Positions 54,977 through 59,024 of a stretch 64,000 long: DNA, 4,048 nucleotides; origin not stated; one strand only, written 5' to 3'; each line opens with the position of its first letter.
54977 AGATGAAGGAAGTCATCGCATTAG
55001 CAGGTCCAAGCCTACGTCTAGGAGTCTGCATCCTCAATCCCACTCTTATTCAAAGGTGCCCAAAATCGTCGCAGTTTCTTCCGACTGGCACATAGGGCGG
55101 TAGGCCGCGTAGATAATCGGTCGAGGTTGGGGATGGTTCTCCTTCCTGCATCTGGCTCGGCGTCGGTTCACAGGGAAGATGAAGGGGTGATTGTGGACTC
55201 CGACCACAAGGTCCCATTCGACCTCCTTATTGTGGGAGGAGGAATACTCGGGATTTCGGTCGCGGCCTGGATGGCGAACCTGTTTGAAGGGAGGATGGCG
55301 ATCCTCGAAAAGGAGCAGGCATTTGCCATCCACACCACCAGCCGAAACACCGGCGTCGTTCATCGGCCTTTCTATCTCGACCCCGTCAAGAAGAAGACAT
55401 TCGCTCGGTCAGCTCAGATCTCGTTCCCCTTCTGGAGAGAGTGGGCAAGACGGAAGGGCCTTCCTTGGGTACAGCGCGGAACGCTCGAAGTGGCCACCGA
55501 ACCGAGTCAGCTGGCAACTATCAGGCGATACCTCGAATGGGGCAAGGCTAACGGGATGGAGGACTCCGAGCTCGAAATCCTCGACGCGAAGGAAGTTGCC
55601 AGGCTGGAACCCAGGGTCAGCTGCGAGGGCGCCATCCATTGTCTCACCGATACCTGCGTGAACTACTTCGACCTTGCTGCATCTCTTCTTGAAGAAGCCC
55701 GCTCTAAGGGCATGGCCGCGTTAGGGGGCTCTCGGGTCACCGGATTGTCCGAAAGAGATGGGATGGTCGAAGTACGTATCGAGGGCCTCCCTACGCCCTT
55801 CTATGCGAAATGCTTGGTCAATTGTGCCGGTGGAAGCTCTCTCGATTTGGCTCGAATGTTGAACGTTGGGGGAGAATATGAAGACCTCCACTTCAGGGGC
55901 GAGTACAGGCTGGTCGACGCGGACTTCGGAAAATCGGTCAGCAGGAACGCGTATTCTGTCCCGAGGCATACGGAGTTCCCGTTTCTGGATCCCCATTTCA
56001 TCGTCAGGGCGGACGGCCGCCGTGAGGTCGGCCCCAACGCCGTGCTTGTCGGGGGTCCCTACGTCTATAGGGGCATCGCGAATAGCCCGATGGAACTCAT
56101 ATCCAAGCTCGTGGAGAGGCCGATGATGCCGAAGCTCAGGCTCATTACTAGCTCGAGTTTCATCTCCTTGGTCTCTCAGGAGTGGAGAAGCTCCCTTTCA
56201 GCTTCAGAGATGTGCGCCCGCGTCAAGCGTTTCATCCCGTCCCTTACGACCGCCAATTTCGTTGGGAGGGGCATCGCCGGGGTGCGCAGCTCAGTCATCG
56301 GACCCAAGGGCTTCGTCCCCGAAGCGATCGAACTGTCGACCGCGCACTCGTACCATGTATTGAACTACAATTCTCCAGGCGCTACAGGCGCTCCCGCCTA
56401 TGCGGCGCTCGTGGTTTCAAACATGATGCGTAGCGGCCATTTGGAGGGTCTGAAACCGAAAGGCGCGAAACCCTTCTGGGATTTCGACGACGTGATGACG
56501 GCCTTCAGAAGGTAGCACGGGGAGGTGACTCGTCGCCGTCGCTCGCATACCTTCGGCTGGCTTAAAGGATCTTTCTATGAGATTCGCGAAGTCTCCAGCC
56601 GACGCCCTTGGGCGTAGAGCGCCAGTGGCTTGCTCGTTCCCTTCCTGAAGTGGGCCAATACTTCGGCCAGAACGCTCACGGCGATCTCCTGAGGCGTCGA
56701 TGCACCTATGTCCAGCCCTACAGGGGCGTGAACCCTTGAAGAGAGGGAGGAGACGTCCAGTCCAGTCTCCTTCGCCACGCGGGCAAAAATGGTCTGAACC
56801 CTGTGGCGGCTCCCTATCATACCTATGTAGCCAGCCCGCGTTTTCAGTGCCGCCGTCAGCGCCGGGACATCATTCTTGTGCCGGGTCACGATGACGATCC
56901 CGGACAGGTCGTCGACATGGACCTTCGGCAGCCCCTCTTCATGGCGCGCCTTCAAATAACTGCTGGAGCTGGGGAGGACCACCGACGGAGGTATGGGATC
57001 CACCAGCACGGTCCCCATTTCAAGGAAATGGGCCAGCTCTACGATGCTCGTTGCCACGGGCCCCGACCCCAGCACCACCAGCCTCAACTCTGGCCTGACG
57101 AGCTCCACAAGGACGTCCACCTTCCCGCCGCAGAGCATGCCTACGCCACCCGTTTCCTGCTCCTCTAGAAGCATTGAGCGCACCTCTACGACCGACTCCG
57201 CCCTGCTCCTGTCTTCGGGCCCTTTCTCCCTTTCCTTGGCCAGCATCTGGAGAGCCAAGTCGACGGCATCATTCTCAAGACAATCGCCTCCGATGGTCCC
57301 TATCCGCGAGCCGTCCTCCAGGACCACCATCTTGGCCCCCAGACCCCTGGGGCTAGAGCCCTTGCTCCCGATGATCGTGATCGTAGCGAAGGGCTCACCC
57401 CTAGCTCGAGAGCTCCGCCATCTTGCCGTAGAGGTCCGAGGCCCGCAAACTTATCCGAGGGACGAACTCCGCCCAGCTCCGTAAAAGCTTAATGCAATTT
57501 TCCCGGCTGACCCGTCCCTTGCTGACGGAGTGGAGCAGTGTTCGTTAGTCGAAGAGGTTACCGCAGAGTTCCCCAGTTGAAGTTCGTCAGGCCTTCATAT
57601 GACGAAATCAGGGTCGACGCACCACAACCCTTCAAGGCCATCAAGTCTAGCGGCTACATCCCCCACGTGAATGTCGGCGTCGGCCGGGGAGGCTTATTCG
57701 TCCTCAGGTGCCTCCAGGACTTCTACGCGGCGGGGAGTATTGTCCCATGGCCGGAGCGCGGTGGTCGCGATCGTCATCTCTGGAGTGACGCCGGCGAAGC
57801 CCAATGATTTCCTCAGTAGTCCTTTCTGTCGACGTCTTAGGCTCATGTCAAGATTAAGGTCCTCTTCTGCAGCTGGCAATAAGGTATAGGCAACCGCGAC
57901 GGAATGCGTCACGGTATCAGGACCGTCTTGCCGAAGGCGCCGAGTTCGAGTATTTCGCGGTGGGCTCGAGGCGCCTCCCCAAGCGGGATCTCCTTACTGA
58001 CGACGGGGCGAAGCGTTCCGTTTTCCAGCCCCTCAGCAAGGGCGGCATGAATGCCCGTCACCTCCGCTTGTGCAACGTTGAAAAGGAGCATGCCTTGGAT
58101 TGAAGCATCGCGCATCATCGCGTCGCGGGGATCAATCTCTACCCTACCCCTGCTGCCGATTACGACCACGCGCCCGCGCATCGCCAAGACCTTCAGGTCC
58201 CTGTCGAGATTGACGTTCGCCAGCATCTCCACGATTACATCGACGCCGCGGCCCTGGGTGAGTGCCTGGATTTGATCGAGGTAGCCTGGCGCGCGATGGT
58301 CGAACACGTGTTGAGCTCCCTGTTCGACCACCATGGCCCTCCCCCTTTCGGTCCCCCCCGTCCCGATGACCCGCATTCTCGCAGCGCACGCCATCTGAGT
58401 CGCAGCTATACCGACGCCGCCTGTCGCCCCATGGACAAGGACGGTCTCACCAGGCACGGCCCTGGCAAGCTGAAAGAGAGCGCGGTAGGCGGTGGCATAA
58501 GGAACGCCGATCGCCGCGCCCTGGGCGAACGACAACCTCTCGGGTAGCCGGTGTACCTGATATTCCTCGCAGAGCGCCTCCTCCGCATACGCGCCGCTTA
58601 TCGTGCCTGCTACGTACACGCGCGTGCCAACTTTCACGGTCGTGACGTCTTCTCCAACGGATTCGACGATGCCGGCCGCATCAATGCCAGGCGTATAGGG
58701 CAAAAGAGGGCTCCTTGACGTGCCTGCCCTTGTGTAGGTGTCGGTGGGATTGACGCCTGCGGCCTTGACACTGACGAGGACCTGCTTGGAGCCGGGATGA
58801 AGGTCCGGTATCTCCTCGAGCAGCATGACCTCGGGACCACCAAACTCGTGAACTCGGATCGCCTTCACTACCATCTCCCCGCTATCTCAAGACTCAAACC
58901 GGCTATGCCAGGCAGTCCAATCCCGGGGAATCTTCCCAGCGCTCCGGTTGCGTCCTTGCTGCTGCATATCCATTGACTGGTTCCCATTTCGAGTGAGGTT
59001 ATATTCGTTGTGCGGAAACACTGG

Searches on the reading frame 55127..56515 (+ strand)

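Call 85: search_protein_families(library=pfam, proteins=[window:55127-56515:+], max_evalue=0.001)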
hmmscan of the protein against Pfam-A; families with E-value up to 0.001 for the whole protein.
window:55127-56515:+ (462 aa): 1 family
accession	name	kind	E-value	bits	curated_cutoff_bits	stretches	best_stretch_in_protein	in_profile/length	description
PF01266.30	DAO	-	1.6e-43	150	27.9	1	32-430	1-351/353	FAD dependent oxidoreductase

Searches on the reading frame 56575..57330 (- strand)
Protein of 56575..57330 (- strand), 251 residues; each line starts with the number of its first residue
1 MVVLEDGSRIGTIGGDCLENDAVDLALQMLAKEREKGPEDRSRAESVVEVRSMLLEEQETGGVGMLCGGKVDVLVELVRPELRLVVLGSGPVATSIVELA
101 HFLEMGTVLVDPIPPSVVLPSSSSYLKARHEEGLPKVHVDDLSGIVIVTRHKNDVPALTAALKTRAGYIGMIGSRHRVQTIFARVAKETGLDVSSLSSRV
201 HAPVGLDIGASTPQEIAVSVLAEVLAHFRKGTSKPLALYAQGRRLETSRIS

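Call 85: search_protein_families(library=pfam, proteins=[window:56575-57330:-], max_evalue=0.001)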
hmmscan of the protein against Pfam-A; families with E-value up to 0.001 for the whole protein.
window:56575-57330:- (251 aa): 2 families
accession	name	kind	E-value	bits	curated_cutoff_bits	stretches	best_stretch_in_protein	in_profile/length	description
PF13478.12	XdhC_C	-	3.4e-31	108.8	29.7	1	84-224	1-125/125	XdhC Rossmann domain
PF02625.21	XdhC_CoxI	-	1.3e-08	35.1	24.3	1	1-34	28-61/68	XdhC and CoxI family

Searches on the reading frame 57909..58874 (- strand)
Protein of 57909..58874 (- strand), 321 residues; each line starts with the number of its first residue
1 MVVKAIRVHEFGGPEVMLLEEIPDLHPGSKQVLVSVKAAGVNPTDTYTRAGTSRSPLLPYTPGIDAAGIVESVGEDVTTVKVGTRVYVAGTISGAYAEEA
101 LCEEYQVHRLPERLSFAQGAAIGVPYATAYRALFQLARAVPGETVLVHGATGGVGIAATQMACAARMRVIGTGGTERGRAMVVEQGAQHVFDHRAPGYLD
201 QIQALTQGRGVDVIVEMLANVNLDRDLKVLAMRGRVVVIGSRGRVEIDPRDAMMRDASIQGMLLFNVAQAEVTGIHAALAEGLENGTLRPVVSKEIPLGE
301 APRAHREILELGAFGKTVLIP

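Call 85: search_protein_families(library=pfam, proteins=[window:57909-58874:-], max_evalue=0.001)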
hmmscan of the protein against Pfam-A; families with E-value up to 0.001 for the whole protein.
window:57909-58874:- (321 aa): 3 families
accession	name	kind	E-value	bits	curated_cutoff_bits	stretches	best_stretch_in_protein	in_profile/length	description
PF00107.32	ADH_zinc_N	-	6.7e-23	81.5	31.8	1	153-272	1-120/129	Zinc-binding dehydrogenase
PF13602.12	ADH_zinc_N_2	-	3e-18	67.5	27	1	186-319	2-134/134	Zinc-binding dehydrogenase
PF08240.17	ADH_N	-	2e-17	63.8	23.5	1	29-112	2-104/104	Alcohol dehydrogenase GroES-like domain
